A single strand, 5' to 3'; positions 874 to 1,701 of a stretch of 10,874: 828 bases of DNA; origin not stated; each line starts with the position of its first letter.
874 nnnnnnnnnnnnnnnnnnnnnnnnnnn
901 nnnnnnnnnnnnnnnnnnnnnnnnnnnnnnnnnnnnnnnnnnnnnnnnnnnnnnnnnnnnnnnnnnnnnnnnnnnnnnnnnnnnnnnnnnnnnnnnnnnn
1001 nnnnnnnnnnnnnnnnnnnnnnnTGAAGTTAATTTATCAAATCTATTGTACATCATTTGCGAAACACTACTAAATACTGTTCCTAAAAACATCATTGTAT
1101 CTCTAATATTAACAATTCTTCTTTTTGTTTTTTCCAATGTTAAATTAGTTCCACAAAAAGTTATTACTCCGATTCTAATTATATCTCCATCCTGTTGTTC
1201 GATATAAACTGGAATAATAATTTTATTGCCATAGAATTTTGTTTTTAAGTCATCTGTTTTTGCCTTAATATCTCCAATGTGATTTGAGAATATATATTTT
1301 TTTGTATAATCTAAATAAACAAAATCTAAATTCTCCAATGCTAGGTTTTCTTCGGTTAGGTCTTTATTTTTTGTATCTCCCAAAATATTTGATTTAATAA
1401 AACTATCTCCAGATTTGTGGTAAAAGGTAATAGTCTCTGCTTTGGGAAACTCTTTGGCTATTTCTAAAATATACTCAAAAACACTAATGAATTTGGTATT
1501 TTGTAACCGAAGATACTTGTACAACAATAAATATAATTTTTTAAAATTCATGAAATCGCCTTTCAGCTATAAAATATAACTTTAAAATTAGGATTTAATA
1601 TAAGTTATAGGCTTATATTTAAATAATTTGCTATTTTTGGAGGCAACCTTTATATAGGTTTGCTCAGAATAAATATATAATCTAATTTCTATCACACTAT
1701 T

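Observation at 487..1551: Intact bacterial-type GAF-GGDEF diguanylate cyclase sitting next to, and divergent from, an archaeal RNA polymerase operon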

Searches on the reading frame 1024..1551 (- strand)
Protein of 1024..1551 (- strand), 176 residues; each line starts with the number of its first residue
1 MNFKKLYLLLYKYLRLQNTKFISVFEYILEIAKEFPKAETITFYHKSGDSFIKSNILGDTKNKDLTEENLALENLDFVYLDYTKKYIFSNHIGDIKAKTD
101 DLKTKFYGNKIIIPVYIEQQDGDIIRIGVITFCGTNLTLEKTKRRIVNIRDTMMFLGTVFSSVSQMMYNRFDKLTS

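Call 25: search_protein_families(library=pfam, proteins=[window:1024-1551:-], max_evalue=10)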
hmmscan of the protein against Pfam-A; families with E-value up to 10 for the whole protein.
seq(176 aa): 1 family
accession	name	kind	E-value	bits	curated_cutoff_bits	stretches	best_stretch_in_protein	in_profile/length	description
PF13285.11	DUF4073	-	0.14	12.3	28.8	1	97-153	49-109/157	Domain of unknown function (DUF4073)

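Call 46: predict_structure(alignment_id=A3)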
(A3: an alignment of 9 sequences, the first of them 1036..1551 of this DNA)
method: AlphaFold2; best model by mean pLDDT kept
length: 172 residues; sequences in the alignment: 9
mean_pLDDT: 84.2   pTM: 0.85
mean pLDDT of the five models: 84.2, 83.7, 82.6, 82.2, 82.1
residues with pLDDT >= 90: 68; 70-90: 87; 50-70: 15; < 50: 2
segments of 3 or more residues with pLDDT < 50: none
pLDDT, mean of each block of 10 residues (from residue 1): 84 75 81 92 90 91 87 93 87 71 81 88 89 90 82 88 71 43
secondary structure, 60 per line:
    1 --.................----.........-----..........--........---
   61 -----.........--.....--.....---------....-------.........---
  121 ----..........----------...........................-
elements in order: H3-19 H24-32 E38-47 E50-57 H66-74 E77-81 E84-88 E98-101 E109-117 E125-134 H145-171

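Call 48: search_protein_representatives(alignment_id=A3)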
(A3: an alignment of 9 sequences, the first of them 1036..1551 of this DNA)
Query: 9 sequences, 172 profile positions. Proteins with E-value up to 0.001 (for the whole library): 6; up to 1e-10: 4; up to 1e-30: 2. The best 6 are listed.
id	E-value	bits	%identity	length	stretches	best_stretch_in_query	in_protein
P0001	8.7e-80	283.2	-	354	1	1-172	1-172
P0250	5.4e-35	137.4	-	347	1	6-172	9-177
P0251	2.1e-17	80.1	-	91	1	78-161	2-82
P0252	3.9e-13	66.2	-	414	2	73-172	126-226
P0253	5.4e-06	43.0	-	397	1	74-172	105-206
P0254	4.8e-04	36.6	-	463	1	73-164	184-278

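Call 51: find_encoding_contigs(protein=P0252, flank=10000, max_places=3)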
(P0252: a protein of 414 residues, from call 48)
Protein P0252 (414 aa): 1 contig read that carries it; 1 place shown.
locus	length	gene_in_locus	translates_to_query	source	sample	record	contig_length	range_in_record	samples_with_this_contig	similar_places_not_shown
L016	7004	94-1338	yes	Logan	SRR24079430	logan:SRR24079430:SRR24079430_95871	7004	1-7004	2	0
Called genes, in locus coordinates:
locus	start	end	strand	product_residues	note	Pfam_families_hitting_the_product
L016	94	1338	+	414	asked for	PF00990:GGDEF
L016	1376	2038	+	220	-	-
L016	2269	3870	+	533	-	PF06418:CTP_synth_N, PF00117:GATase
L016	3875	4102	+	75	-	-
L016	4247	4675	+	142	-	PF07885:Ion_trans_2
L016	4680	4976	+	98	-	-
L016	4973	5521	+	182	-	PF00561:Abhydrolase_1 (weak), PF06821:Ser_hydrolase, PF12697:Abhydrolase_6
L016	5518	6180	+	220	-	PF02811:PHP (weak), PF13263:PHP_C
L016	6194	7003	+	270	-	?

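Call 52: fold_search(model_id=the predicted structure, library=pdb)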
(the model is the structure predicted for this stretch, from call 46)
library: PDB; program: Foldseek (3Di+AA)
matches with E <= 10: 1237; with E <= 0.001: 0
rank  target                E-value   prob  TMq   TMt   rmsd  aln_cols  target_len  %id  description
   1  3o5y_A                5.1e-03  1.00  0.50  0.59   7.5       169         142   13  The Crystal Structure of the GAF domain of a two-component sensor histidine kinase from Bacillus halodurans to 2.45A (released 2010-08-11)
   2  8iff_A                8.5e-03  0.94  0.41  0.11   8.7       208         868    8  Cryo-EM structure of Arabidopsis phytochrome A. (released 2023-08-02)
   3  4g3k_B                9.0e-03  0.99  0.44  0.50   6.5       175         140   10  Crystal structure of a. aeolicus nlh1 gaf domain in an inactive state (released 2013-05-29)
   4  8yb4_A                1.8e-02  0.93  0.45  0.20   8.0       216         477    6  Pfr conformer of Arabidopsis thaliana phytochrome B in complex with phytochrome-interacting factor 6 (released 2024-10-02)
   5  5wbf_B                3.0e-02  0.89  0.33  0.24   7.7       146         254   12  Double CACHE (dCACHE) sensing domain of TlpC chemoreceptor from Helicobacter pylori (released 2017-11-08)
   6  8jrc_B                3.8e-02  0.99  0.58  0.58   6.7       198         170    8  Crystal structure of the GAF domain of the transcriptional activator NifA (released 2024-06-19)
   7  4bwi_A                4.0e-02  0.91  0.44  0.23   9.2       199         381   10  Structure of the phytochrome Cph2 from Synechocystis sp. PCC6803 (released 2013-10-30)
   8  4w6a_A                4.0e-02  0.11  0.16  0.13  15.9       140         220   10  Crystal Structure of Full-Length Split GFP Mutant Q157C Disulfide Dimer, P 32 2 1 Space Group (released 2015-02-18)
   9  3mf0_A                4.2e-02  0.96  0.50  0.27   7.6       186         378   11  Crystal structure of PDE5A GAF domain (89-518) (released 2010-09-22)
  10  9iuz_A                4.5e-02  0.89  0.47  0.21   9.1       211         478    5  Constitutively active mutant(Y276H) of Arabidopsis phytochrome B(phyB) in complex with phytochrome-interacting factor  (released 2024-10-02)
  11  8yb4_B                4.5e-02  0.89  0.46  0.19   9.5       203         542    7  Pfr conformer of Arabidopsis thaliana phytochrome B in complex with phytochrome-interacting factor 6 (released 2024-10-02)
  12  9irk_A                4.5e-02  0.72  0.39  0.17   9.7       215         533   10  Cryo-EM structure of PhyB(Y276H,1-908)-PIF6beta complex (released 2025-06-04)
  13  7tmu_B                5.9e-02  0.15  0.19  0.21  11.7       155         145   12  Crystal Structure of the Protein of Unknown Function YPO0625 from Yersinia pestis (released 2022-02-02)
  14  7a8f                  6.7e-02  0.10  0.17  0.14  14.7       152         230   10  rsGreen0.7-K206A-F165L in the green-on state (released 2021-02-17)
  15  9iuz_B                7.1e-02  0.72  0.41  0.17   9.6       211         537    8  Constitutively active mutant(Y276H) of Arabidopsis phytochrome B(phyB) in complex with phytochrome-interacting factor  (released 2024-10-02)
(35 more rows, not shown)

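Call 53: find_encoding_contigs(protein=P0253, flank=10000, max_places=3)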
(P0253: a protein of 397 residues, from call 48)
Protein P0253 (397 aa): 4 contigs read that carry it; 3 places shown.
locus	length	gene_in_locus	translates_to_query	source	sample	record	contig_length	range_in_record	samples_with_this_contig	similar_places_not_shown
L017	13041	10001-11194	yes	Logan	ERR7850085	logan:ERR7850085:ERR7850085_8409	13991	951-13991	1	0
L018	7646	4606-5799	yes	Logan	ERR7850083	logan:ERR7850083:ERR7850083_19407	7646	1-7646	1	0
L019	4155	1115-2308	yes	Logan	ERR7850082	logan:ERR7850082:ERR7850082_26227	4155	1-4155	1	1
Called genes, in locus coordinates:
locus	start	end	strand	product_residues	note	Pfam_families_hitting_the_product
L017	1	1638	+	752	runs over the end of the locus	-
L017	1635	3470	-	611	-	-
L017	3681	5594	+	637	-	PF02518:HATPase_c, PF00204:DNA_gyraseB, PF01751:Toprim, PF00986:DNA_gyraseB_C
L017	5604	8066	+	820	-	PF00521:DNA_topoisoIV, PF03989:DNA_gyraseA_C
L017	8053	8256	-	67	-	-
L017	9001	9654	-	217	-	PF00121:TIM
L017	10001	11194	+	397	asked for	PF00990:GGDEF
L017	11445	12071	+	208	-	-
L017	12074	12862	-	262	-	PF11345:DUF3147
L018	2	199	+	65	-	?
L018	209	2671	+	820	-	PF00521:DNA_topoisoIV, PF03989:DNA_gyraseA_C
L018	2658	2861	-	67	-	-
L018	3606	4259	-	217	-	PF00121:TIM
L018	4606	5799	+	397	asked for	PF00990:GGDEF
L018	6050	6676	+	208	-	-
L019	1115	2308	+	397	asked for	PF00990:GGDEF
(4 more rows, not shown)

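Call 54: find_encoding_contigs(protein=P0254, flank=10000, max_places=3)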
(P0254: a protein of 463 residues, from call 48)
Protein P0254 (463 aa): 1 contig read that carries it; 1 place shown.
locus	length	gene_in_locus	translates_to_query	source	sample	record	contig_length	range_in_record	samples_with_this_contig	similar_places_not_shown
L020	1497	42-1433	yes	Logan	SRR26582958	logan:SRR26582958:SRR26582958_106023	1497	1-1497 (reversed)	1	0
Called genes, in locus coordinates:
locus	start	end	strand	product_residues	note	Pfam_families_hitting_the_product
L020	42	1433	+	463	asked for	PF00990:GGDEF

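Call 55: search_protein_families(library=ncbifam, proteins=[L017:9001-9654:-, L017:3681-5594:+, L017:5604-8066:+, L016:2269-3870:+, L016:5518-6180:+, L017:11445-12071:+, L016:1376-2038:+], max_evalue=0.00001)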
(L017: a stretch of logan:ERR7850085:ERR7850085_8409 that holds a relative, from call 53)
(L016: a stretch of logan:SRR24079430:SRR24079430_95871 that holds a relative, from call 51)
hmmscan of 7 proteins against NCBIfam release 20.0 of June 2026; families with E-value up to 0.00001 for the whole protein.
L017:9001-9654:- (217 aa): 5 families
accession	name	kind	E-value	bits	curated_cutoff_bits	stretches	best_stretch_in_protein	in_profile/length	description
NF003302.0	PRK04302.1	subfamily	2.5e-71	239.9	132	1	1-215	5-220/223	triose-phosphate isomerase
TIGR00419.1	tim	equivalog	1.3e-48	165.9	130.6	1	1-203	1-227/228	triose-phosphate isomerase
NF000728.0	PRK00042.3-2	equivalog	8.9e-10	38.5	255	1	2-201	3-217/231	triose-phosphate isomerase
NF011163.0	PRK14565.1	equivalog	4.5e-08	33.1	298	1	1-203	4-224/240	triosephosphate isomerase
NF010569.0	PRK13962.1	equivalog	3.2e-07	28.9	883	1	5-121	404-527/645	bifunctional phosphoglycerate kinase/triosephosphate isomerase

L017:3681-5594:+ (637 aa): 5 families
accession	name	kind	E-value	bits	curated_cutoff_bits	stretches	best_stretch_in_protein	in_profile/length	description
NF004189.0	PRK05644.1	subfamily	6.3e-289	959.8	740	1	8-637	7-641/641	DNA gyrase subunit B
NF011501.0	PRK14939.1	subfamily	1.1e-285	950.2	796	2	7-559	6-559/803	DNA gyrase subunit B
TIGR01059.1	gyrB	equivalog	9.9e-282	936.1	882.4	1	11-637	1-639/639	DNA topoisomerase (ATP-hydrolyzing) subunit B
TIGR01058.1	parE_Gpos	equivalog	2.5e-221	736.4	899.95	1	9-627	3-625/637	DNA topoisomerase IV subunit B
TIGR01055.1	parE_Gneg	equivalog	1.3e-179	598.7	723.35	1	10-627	3-620/625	DNA topoisomerase IV subunit B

L017:5604-8066:+ (820 aa): 10 families
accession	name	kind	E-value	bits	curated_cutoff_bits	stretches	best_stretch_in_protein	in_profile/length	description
NF004043.1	PRK05560.1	equivalog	0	1174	902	1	5-797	3-796/798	DNA gyrase subunit A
TIGR01063.1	gyrA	equivalog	0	1139.9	877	1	4-799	1-798/800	DNA topoisomerase (ATP-hydrolyzing) subunit A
NF038098.1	GyrA_w_intein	exception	1.7e-273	910.7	1850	2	119-797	538-1224/1232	intein-containing DNA gyrase subunit A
NF004044.1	PRK05561.1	subfamily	5.8e-243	808.8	654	2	9-692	2-679/738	DNA topoisomerase (ATP-hydrolyzing)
NF010586.0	PRK13979.1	equivalog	1.1e-202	675.5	1475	1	3-650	12-667/957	DNA topoisomerase IV subunit A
TIGR01061.1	parC_Gpos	equivalog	2.2e-201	671.1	813.25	1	5-728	2-724/737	DNA topoisomerase IV subunit A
TIGR01062.1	parC_Gneg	equivalog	2.5e-168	561.5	628.9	1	9-709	6-698/735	DNA topoisomerase IV subunit A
NF007209.0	PRK09631.1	equivalog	2.8e-77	260.8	644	1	9-496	4-471/635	DNA topoisomerase IV subunit A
NF009397.0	PRK12758.1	equivalog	2.3e-74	250.8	780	1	11-480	25-476/870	DNA gyrase/topoisomerase IV subunit A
NF007208.0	PRK09630.1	equivalog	1.7e-49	169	598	1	13-456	8-439/479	DNA topoisomerase IV subunit A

L016:2269-3870:+ (533 aa): 3 families
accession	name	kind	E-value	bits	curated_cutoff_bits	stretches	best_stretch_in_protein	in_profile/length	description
TIGR00337.1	PyrG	equivalog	6.1e-213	708.2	462.75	1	5-527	2-526/526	glutamine hydrolyzing CTP synthase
NF003792.0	PRK05380.1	equivalog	3.4e-211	702.6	308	1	5-532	2-530/534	CTP synthase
NF004836.1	PRK06186.1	equivalog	2.2e-42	144.7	260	1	296-528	3-227/228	CTP synthase C-terminal region-related (seleno)protein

L016:5518-6180:+ (220 aa): 3 families
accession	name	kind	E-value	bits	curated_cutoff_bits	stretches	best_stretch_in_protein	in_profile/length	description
NF038032.1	CehA_McbA_metalo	domain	2.9e-09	36.8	80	1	2-183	4-211/315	CehA/McbA family metallohydrolase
NF041577.1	nside_bi_sphtase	equivalog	7e-06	25.4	400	0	2-61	3-66/276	3',5'-nucleoside bisphosphate phosphatase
NF047791.1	RNaseRnm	equivalog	8.5e-06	25.2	375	0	3-52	3-52/275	RNase RNM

L017:11445-12071:+ (208 aa): 0 families

L016:1376-2038:+ (220 aa): 0 families

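Call 61: find_homologous_proteins(query=A4, max_evalue=0.001)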
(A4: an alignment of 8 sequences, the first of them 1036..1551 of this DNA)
Query A4 (8 sequences) (172 aa, profile of the alignment): 5 proteins with E <= 0.001 among 2485 candidates.
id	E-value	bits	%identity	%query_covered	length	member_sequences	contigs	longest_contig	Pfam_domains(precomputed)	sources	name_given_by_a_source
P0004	2.3e-68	247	60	100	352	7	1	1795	PF00990.27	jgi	-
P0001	5.7e-67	243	100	100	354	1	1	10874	PF00990.27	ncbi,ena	-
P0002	4.0e-62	227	81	100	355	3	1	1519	PF00990.27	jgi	-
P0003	4.2e-56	207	67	100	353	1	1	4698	PF00990.27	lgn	-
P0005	3.4e-50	188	57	100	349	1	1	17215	PF00990.27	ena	-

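Call 62: find_related_loci(query=A3, collection=metagenome_contigs, flank=10000)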
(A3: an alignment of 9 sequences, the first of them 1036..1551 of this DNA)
Query A3 (172 aa) in metagenome_contigs; peptide patterns used: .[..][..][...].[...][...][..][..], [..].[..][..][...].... (x = any residue, [..] = any of these).
600 stretches matched a pattern (row limit reached: there are more); 4 encode a relative of the query (tblastn E <= 1e-3); 4 distinct loci.
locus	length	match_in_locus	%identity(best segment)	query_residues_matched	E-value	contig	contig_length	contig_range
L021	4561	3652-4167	77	1-172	8e-83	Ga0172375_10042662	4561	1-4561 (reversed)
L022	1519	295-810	81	1-172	7e-87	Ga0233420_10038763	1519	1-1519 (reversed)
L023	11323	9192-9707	60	1-172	8e-59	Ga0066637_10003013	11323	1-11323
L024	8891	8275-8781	57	1-172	7e-58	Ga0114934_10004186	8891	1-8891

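Call 77: search_solved_structures(query=L017:9001-9654:-, max_evalue=0.00001)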
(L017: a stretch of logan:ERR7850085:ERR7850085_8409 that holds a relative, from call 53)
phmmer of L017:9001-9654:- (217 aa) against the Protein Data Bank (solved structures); distinct sequences matched with E-value up to 0.00001: 16.
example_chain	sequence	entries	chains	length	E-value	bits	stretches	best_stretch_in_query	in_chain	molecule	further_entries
1hg3_A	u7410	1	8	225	5.3e-50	173.3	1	2-214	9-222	TRIOSEPHOSPHATE ISOMERASE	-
2h6r_A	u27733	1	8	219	4.4e-49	170.4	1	2-213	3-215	Triosephosphate isomerase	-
5csr_A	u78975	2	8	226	1.9e-33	119.3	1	3-213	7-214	Triosephosphate isomerase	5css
1w0m_A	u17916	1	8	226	6e-33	117.7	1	2-214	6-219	TRIOSEPHOSPHATE ISOMERASE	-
6nee_A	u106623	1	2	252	8.4e-08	35.6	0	11-106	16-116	TRIOSEPHOSPHATE ISOMERASE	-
8w05_A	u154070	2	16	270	7.7e-07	32.5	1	12-116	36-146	Triosephosphate isomerase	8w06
8v0a_A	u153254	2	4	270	1.2e-06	31.9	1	19-103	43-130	Triosephosphate isomerase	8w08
6cg9_A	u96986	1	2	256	2.1e-06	31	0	31-106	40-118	Triosephosphate isomerase, cytosolic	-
6w4u_A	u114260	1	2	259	2.7e-06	30.7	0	29-118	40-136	Triosephosphate isomerase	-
4iot_A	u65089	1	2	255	4.3e-06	30.1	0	30-117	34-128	Triosephosphate isomerase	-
7skj_A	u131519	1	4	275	4.4e-06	30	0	24-91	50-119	Triosephosphate isomerase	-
1tmh_A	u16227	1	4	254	5e-06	29.8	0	30-117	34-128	TRIOSEPHOSPHATE ISOMERASE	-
6nxy_A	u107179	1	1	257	5.4e-06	29.7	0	26-107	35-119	Triosephosphate isomerase, cytosolic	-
7r9b_A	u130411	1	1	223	5.8e-06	29.6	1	27-150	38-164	Triosephosphate isomerase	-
4k6a_A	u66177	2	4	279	6.1e-06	29.6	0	30-116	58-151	Triosephosphate isomerase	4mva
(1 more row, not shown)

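Call 78: search_solved_structures(query=L016:2269-3870:+, max_evalue=1e-50)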
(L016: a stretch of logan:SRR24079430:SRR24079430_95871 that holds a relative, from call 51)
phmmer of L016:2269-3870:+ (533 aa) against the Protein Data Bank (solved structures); distinct sequences matched with E-value up to 1e-50: 25.
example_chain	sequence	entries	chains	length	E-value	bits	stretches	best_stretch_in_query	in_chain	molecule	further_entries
1vcm_A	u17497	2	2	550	1e-165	555.8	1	5-530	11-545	CTP synthetase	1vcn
1vco_A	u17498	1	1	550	1.3e-165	555.5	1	5-530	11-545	CTP synthetase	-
3nva_A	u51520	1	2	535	1.4e-163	548.7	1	6-528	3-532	CTP synthase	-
9kao_A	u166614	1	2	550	5.1e-151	507.3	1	7-530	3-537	CTP synthase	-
5tkv_A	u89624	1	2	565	1.1e-144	486.5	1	7-532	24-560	CTP synthase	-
8i9o_A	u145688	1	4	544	2.6e-144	485.2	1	7-532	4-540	CTP synthase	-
1s1m_A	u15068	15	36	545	2.6e-144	485.2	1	7-532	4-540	CTP synthase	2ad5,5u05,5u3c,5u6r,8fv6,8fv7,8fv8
4zdk_A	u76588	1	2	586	1.1e-141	476.5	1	6-532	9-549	CTP synthase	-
4zdi_A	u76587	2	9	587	1.1e-141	476.5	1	6-532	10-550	CTP synthase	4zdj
8uv4_R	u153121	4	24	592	1.2e-141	476.4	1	6-532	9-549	CTP synthase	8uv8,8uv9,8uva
7mip_C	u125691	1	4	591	4e-131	441.7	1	7-529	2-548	CTP synthase 1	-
5u03_A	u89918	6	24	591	1.3e-130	440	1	7-529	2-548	CTP synthase 1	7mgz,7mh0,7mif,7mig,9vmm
7dpw_A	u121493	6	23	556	4.5e-127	428.3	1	7-531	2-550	CTP synthase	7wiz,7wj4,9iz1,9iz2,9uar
6l6z_D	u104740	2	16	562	4.7e-127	428.2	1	7-531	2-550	CTP synthase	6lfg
7dpt_A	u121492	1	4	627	7.1e-127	427.7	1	7-531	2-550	CTP synthase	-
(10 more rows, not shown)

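Call 81: search_protein_families(library=pfam, proteins=[L017:11445-12071:+, L016:1376-2038:+], max_evalue=1)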
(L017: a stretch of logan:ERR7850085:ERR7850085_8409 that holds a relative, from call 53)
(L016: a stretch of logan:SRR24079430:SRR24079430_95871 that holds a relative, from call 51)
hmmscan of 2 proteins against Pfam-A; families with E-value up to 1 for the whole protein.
L017:11445-12071:+ (208 aa): 0 families

L016:1376-2038:+ (220 aa): 1 family
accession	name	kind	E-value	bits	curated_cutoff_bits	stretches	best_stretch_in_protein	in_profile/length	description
PF19762.4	DUF6249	-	0.69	10.3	33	0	79-133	29-78/104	Domain of unknown function (DUF6249)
